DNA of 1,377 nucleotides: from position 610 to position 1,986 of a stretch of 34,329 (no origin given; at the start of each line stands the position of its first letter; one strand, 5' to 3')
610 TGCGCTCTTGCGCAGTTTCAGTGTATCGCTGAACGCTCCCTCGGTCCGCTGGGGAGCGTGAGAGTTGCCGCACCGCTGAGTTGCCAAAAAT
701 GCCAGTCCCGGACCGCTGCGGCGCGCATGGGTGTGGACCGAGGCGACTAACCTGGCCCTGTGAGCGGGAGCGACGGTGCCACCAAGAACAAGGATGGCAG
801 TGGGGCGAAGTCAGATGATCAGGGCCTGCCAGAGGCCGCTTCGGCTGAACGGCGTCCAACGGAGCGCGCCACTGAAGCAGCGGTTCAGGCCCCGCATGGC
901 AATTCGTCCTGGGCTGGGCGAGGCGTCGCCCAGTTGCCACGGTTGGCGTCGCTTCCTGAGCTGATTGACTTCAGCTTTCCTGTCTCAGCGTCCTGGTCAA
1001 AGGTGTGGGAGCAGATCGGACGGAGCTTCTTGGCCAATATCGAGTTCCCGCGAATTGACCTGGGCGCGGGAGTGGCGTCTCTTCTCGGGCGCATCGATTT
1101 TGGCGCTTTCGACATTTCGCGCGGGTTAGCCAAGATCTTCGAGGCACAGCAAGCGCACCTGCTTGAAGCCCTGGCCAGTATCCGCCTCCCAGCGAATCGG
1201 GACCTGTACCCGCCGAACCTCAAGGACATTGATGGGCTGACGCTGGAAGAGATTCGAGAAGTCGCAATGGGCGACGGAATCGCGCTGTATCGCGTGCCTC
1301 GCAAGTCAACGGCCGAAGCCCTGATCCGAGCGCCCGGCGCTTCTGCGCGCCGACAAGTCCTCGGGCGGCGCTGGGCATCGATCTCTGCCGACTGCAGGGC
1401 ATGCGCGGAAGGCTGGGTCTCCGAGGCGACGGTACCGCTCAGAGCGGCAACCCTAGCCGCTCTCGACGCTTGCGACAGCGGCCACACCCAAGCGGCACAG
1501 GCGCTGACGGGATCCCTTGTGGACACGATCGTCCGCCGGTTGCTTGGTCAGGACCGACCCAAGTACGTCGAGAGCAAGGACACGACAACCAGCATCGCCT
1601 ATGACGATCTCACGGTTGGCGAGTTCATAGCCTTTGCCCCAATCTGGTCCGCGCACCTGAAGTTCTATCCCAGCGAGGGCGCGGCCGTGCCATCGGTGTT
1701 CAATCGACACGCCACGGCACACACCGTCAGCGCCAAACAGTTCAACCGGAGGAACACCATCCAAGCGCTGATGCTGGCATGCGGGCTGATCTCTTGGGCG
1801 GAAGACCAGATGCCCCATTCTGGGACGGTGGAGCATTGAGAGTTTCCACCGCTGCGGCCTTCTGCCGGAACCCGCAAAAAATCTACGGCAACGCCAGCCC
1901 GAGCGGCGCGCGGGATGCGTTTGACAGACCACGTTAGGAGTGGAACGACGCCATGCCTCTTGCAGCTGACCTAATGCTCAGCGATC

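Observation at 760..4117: Candidate undescribed defence-like two-gene cassette: unknown 359-aa protein + kinase with a novel N-terminal domain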

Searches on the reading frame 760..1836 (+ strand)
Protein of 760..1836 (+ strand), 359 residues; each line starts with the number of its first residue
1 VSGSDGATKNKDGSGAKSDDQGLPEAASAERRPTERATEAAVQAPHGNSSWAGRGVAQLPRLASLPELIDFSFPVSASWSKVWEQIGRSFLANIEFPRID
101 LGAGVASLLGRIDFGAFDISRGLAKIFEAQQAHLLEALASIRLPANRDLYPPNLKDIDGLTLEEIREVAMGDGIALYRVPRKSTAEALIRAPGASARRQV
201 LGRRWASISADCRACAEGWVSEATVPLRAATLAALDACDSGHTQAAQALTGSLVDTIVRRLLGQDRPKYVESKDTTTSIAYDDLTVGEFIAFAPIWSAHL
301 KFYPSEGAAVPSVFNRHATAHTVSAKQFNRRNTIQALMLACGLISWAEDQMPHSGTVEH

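Call 6: search_protein_families(library=pfam, max_evalue=1, proteins=[window:760-1836:+])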
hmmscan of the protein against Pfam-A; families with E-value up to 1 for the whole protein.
seq(359 aa): 0 families

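Call 7: search_protein_families(library=padloc, max_evalue=1, proteins=[window:760-1836:+])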
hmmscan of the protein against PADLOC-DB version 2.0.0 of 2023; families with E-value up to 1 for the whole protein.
seq(359 aa): 0 families

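Call 8: search_protein_families(library=ncbifam, max_evalue=1, proteins=[window:760-1836:+])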
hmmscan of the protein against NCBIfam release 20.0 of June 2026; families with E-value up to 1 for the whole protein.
seq(359 aa): 0 families

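Call 9: find_homologous_proteins(query=window:760-1836:+, max_evalue=0.01)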
Query seq(359 aa) (359 aa): 76 proteins with E <= 0.01 among 8000 candidates.
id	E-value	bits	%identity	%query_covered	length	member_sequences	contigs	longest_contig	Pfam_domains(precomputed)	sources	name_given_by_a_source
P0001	3.0e-193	660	100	83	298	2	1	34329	-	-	-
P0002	1.4e-79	286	57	68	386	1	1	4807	-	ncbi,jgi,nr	ncbi:MAG: hypothetical protein LBU05_03450 [Bifidobacteriaceae bacterium]|jgi:hypothetical protein|n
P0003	1.7e-76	276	50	76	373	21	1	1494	-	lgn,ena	-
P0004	2.8e-71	259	49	76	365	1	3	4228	-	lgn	-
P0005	4.6e-71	258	47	77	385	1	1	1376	-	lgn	-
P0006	5.9e-71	258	49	75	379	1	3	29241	-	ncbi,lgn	-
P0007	1.0e-70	257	43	85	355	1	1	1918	-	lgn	-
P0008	1.6e-70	256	51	71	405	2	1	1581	-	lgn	-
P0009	1.8e-70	256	49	75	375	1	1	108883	-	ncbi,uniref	ncbi:hypothetical protein AB0I53_19480 [Saccharopolyspora sp. NPDC050389]|uniref:hypothetical protei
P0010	5.8e-70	255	48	74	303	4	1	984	-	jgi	jgi:hypothetical protein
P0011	9.4e-70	254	48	77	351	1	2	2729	-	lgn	-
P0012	1.2e-69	254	48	76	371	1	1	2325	-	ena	-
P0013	4.6e-69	252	44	84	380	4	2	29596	-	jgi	-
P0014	5.9e-69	251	47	76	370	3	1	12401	-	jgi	jgi:hypothetical protein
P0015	2.0e-68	250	48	76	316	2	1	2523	-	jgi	-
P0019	1.1e-67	247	49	68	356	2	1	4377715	-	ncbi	ncbi:hypothetical protein [Georgenia yuyongxinii]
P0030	9.0e-66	241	48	68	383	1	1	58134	-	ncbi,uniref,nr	ncbi:hypothetical protein [Mycolicibacter kumamotonensis]|uniref:Uncharacterized protein n=1 Tax=Myc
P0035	1.0e-64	237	44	77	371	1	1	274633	-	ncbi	ncbi:hypothetical protein [Arthrobacter pigmenti]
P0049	3.9e-63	232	48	68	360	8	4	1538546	-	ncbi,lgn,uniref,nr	ncbi:Uncharacterised protein [Mycobacteroides abscessus subsp. bolletii]|uniref:hypothetical protein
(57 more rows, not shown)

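Call 13: find_related_loci(query=A1, collection=genome_contigs, flank=10000)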
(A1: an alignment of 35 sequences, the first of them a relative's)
Query A1 (298 aa) in genome_contigs; peptide patterns used: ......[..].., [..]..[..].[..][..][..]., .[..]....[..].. (x = any residue, [..] = any of these).
126 stretches matched a pattern; 54 encode a relative of the query (tblastn E <= 1e-3); 53 distinct loci.
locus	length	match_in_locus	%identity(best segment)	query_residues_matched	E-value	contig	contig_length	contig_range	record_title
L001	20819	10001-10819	46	13-283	2e-75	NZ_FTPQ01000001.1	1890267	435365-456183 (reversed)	Microbacterium sp. RU1D, whole genome shotgun sequence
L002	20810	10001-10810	49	16-283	2e-75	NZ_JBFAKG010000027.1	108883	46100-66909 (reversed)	Saccharopolyspora sp. NPDC050389 NPDC050389_58_F4.ctg-0027, whole genome shotgun sequence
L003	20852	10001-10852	44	3-289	4e-74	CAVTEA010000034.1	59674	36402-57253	MAG: uncultured Actinomycetes bacterium isolate MFD00822.bin.3.64 genome assembly, contig: contig_63573, whole genome sh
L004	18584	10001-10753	51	44-293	2e-74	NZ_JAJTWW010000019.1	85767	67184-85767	Brevibacterium daeguense strain DSM 27938 contig19, whole genome shotgun sequence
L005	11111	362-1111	50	40-289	1e-73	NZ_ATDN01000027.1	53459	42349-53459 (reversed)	Mycolicibacterium elephantis DSM 44368 Contig33, whole genome shotgun sequence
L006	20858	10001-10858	42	1-289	3e-72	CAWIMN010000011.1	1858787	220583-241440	MAG: uncultured Actinomycetota bacterium isolate MFD05377.bin.2.146 genome assembly, contig: contig_60192, whole genome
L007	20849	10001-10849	42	14-294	5e-70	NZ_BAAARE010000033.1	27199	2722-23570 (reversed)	Terrabacter carboxydivorans strain JCM 16259 sequence33, whole genome shotgun sequence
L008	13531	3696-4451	50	45-294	5e-69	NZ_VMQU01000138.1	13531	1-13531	Mycobacterium helveticum strain 16-83 NODE_138_length_13531_cov_51.221570, whole genome shotgun sequence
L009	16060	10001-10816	45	21-283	2e-68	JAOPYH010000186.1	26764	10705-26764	MAG: Streptosporangiaceae bacterium isolate RYN_222 scaffold_144915, whole genome shotgun sequence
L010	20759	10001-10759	47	39-290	2e-68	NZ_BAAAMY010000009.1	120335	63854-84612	Nocardioides lentus strain JCM 14046 sequence09, whole genome shotgun sequence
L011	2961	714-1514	46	18-283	6e-68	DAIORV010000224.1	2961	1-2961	MAG TPA_asm: Chloroflexota bacterium isolate CTOTU41356 NODE_34430_length_2961_cov_5.151755, whole genome shotgun sequen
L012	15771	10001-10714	50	47-283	3e-67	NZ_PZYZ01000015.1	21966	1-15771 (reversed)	Nocardioides sediminis strain KCTC 19271 KCTC_19271_Contig15, whole genome shotgun sequence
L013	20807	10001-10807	46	16-283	1e-66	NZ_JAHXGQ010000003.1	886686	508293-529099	Saccharothrix obliqua strain SC076 3, whole genome shotgun sequence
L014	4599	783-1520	47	45-289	1e-66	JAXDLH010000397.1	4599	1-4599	MAG: Chloroflexota bacterium isolate BP_613 scaffold_318193, whole genome shotgun sequence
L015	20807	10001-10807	46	16-283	1e-66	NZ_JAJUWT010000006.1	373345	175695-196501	Saccharothrix sp. S26 06, whole genome shotgun sequence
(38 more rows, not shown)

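Call 27: predict_structure(alignment_id=A1)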
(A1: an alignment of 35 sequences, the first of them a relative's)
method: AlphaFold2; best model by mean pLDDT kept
length: 298 residues; sequences in the alignment: 35
mean_pLDDT: 74.0   pTM: 0.67
mean pLDDT of the five models: 74.0, 73.3, 72.4, 67.2, 66.0
residues with pLDDT >= 90: 120; 70-90: 49; 50-70: 76; < 50: 53
segments of 3 or more residues with pLDDT < 50: 1-18, 28-30, 32-41, 51-55, 250-254, 256-261, 295-298
pLDDT, mean of each block of 10 residues (from residue 1): 32 41 51 43 51 49 64 57 73 93 90 95 98 94 97 97 95 98 92 86 78 65 86 72 54 46 77 94 93 54
secondary structure, 60 per line:
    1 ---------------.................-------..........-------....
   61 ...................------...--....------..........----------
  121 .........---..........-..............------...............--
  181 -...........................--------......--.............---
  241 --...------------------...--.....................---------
elements in order: H16-32 H40-49 H57-79 H91-94 H101-110 H121-129 H133-142 H144-157 H164-178 H182-208 H217-222 H225-237 H269-289

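Call 30: fold_search(model_id=the predicted structure, library=pdb)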
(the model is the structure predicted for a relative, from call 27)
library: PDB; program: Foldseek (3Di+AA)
matches with E <= 10: 20; with E <= 0.001: 0
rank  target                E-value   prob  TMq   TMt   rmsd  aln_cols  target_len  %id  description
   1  7ph3_A                1.9e+00  0.03  0.10  0.07  25.9       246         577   10  AMP-PNP bound nanodisc reconstituted MsbA with nanobodies, spin-labeled at position A60C (released 2022-08-24)
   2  1pu7_A                3.9e+00  0.02  0.12  0.14  17.5       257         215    8  Crystal structure of H.pylori 3-methyladenine DNA glycosylase (MagIII) bound to 3,9-dimethyladenine (released 2003-10-07)
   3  5l0i                  4.5e+00  0.04  0.14  0.20  17.0       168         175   12  Human metavinculin MVt R975W cardiomyopathy-associated mutant (residues 959-1134) (released 2016-08-31)
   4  1r5z_A                5.1e+00  0.04  0.15  0.14  17.4       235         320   10  Crystal Structure of Subunit C of V-ATPase (released 2004-01-13)
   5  5l0c_B                6.2e+00  0.02  0.13  0.18  17.7       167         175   15  Human metavinculin (residues 959-1134) in complex with PIP2 (released 2016-08-31)
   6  1pp9_O                6.5e+00  0.02  0.12  0.09  16.0       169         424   12  Bovine cytochrome bc1 complex with stigmatellin bound (released 2004-07-20)
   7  8qae_A                6.5e+00  0.01  0.13  0.16  19.9       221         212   11  X-ray crystal structure of a de novo designed single-chain antiparallel 6-helix alpha-helical barrel, sc-apCC-6-SLLA (released 2024-07-03)
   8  8ipq_A                6.5e+00  0.01  0.12  0.08  29.5       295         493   14  Cryo-EM structure of heme transporter CydDC from Mycobacterium smegmatis in the inward facing apo state (released 2023-06-14)
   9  3mvu                  7.4e+00  0.02  0.13  0.15  14.5       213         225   13  Crystal structure of a TenA family transcription regulator (TM1040_3656) from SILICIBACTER SP. TM1040 at 1.80 A resoluti (released 2010-05-26)
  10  4f4c_A                7.8e+00  0.01  0.11  0.03  25.4       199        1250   14  The Crystal Structure of the Multi-Drug Transporter (released 2012-09-26)
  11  7w75_C                8.1e+00  0.04  0.12  0.22  27.6       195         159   13  Crystal structure of the K. lactis Bre1 RBD in complex with Rad6, crystal form I (released 2023-03-29)
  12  9qwo_B                8.9e+00  0.02  0.14  0.20  13.7       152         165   12  Vinculin tail bound to paxillin LD2 (released 2025-04-23)
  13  9mri_F                8.9e+00  0.02  0.15  0.17  13.2       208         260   12  X-ray crystal structure of Streptomyces cacaoi PolF bound to Zn(II) (released 2025-10-22)
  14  8gk7_A                9.4e+00  0.01  0.10  0.07  23.0       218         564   10  MsbA bound to cerastecin C (released 2024-04-24)
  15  9fxc_A                9.4e+00  0.01  0.10  0.06  27.4       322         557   14  Cryo-EM structure of IrtAB in inward-facing state in nanodisc (released 2024-12-18)
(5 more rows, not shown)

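Call 32: search_protein_families(library=pfam, alignment_id=A1, max_evalue=5)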
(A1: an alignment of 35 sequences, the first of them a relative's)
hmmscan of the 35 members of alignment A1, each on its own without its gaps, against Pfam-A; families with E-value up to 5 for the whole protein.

A. member 1, P0001 (298 aa): 0 families

B. families by the number of members that match (of 35 scanned): 22 families
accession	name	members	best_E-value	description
PF08938.16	HBS1_N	5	0.026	HBS1 N-terminus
PF02173.22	pKID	5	0.16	pKID domain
PF07813.17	LTXXQ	2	0.057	LTXXQ motif family protein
PF21060.3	Reovirus_L2_6th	1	0.0022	Reovirus core-spike protein lambda-2 (L2), 6th domain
PF21934.1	Yop-YscD_ppl_3rd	1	0.0068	YscD/CdsD-like Bon-like domain 3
PF18653.6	Arcadin_1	1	0.0082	Arcadin 1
PF12323.14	HTH_OrfB_IS605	1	0.016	Helix-turn-helix domain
PF06910.16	MEA1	1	0.016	Male enhanced antigen 1 (MEA1)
PF20609.3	pAdhesive_17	1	0.019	Putative adhesive domain (group 17)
PF19522.4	DUF6052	1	0.06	Family of unknown function (DUF6052)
PF04611.18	AalphaY_MDB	1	0.09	Mating type protein A alpha Y mating type dependent binding region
PF09611.15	Cas_Csy1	1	0.099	CRISPR-associated protein (Cas_Csy1)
PF03571.21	Peptidase_M49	1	0.12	Peptidase family M49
PF23843.2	DUF7210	1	0.14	Domain of unknown function (DUF7210)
PF10151.14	TMEM214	1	0.14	TMEM214, C-terminal, caspase 4 activator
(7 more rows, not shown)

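Call 33: search_solved_structures(query=A1, max_evalue=10)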
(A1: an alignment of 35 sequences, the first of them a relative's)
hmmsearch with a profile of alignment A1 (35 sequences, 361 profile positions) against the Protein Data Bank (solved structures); distinct sequences matched with E-value up to 10: 3.
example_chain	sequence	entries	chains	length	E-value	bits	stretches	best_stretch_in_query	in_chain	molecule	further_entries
9h90_t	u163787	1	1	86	0.051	16.5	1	209-265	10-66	30S ribosomal protein S20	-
8eew_A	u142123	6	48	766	0.12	15.3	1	40-182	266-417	Dynamin-like 120 kDa protein, form S1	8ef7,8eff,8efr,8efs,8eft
8ct1_A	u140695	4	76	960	0.2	14.6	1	40-182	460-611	Dynamin-like 120 kDa protein, mitochondrial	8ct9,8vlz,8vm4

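Call 42: find_encoding_contigs(protein=P0049, flank=8000, max_places=3)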
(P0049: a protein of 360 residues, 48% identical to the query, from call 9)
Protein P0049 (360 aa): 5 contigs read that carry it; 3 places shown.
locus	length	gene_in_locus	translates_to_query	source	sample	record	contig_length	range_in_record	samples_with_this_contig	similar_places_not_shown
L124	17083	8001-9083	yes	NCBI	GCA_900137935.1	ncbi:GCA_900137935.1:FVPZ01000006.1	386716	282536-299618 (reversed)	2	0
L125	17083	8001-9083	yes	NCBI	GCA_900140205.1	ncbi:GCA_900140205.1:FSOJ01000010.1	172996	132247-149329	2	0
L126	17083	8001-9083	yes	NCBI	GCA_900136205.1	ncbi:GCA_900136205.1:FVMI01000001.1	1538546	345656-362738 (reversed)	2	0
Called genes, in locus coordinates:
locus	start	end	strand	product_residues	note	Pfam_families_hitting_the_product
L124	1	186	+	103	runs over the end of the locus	-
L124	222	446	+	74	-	-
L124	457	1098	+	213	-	PF23787:DUF7172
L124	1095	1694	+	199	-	PF23787:DUF7172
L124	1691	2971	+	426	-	PF23787:DUF7172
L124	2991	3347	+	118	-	PF23781:Phage_TAC_16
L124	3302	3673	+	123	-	PF23888:DUF7240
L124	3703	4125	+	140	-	-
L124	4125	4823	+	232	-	-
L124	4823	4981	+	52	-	-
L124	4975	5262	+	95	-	-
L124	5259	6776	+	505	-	PF01510:Amidase_2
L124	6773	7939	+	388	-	-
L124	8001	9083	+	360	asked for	-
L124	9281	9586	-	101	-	PF24238:CDGP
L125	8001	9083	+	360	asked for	-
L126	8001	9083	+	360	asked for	-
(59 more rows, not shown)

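Call 43: find_encoding_contigs(protein=P0019, flank=8000, max_places=2)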
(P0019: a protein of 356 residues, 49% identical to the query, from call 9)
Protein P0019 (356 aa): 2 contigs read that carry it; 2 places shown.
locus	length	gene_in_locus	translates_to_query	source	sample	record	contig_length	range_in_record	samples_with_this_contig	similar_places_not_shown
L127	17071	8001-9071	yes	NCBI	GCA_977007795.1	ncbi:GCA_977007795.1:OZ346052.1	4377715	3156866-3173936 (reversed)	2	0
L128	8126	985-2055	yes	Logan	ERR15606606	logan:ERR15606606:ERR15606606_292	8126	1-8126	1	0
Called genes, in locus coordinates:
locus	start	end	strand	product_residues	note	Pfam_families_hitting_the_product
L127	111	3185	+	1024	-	PF03699:UPF0182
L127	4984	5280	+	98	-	PF19776:DUF6262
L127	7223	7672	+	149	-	PF04471:Mrr_cat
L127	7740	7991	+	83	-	-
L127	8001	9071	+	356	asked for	-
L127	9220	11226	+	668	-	PF12161:HsdM_N, PF02384:N6_Mtase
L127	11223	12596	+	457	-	PF01420:Methylase_S (weak)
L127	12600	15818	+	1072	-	PF04313:HSDR_N, PF00270:DEAD (weak), PF04851:ResIII, PF18766:SWI2_SNF2, PF22679:T1R_D3-like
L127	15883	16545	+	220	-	PF02384:N6_Mtase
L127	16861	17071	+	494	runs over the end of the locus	-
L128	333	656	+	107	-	PF04471:Mrr_cat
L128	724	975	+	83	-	-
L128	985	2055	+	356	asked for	-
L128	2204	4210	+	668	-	PF12161:HsdM_N, PF02384:N6_Mtase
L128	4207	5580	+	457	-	PF01420:Methylase_S (weak)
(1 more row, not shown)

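Call 45: find_encoding_contigs(protein=P0009, flank=8000, max_places=1)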
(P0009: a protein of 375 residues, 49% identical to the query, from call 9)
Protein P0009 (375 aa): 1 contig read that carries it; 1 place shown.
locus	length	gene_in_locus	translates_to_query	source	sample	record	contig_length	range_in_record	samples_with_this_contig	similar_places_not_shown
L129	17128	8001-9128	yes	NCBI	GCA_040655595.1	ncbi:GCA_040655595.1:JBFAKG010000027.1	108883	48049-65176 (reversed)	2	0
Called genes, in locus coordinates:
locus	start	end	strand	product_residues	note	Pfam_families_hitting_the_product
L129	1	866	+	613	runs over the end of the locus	PF12846:AAA_10 (faint), PF01935:DUF87 (faint), PF19044:P-loop_TraG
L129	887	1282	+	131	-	-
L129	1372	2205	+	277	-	PF17338:GP88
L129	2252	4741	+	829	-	PF26449:DUF8128, PF01935:DUF87 (weak), PF10412:TrwB_AAD_bind (faint)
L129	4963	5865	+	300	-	PF13814:Replic_Relax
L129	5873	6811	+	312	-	PF01551:Peptidase_M23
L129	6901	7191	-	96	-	-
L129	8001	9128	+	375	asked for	-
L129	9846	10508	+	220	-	PF10531:SLBB, PF12836:HHH_3, PF00633:HHH (weak), PF14520:HHH_5 (faint)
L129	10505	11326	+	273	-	-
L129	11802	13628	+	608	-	PF03485:Arg_tRNA_synt_N, PF00750:tRNA-synt_1d, PF05746:DALR_1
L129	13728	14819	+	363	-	PF00171:Aldedh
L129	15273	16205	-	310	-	-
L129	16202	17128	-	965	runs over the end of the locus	PF04851:ResIII (weak), PF22590:Cas3-like_C_2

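Call 46: find_encoding_contigs(protein=P0035, flank=8000, max_places=1)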
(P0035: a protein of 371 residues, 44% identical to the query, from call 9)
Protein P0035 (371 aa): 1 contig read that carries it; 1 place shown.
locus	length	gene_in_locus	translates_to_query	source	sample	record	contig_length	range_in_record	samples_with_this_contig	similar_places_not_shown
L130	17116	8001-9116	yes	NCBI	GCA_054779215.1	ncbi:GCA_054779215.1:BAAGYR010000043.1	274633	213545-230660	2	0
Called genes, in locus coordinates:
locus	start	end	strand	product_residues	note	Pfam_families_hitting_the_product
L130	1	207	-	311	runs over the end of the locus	PF00701:DHDPS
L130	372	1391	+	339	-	PF00356:LacI, PF00532:Peripla_BP_1, PF13407:Peripla_BP_4, PF13377:Peripla_BP_3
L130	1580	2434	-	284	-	PF00561:Abhydrolase_1, PF12697:Abhydrolase_6, PF12146:Hydrolase_4 (weak)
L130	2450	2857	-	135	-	-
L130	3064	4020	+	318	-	PF00126:HTH_1, PF03466:LysR_substrate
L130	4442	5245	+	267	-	PF06032:S-Me-THD_N, PF20906:S-Me-THD_C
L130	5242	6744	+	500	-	PF17853:GGDEF_2, PF13556:HTH_30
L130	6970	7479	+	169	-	PF04229:GrpB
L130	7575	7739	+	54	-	-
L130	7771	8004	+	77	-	-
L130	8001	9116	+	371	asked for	-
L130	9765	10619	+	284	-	-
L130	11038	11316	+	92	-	-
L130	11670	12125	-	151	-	-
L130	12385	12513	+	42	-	-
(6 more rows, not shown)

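Call 57: search_dna_similar(query=P0001, collection=phages, mode=protein, max_rows=20, max_evalue=0.001)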
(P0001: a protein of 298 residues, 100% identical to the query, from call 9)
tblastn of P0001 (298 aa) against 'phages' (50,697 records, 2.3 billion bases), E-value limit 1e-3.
No match.
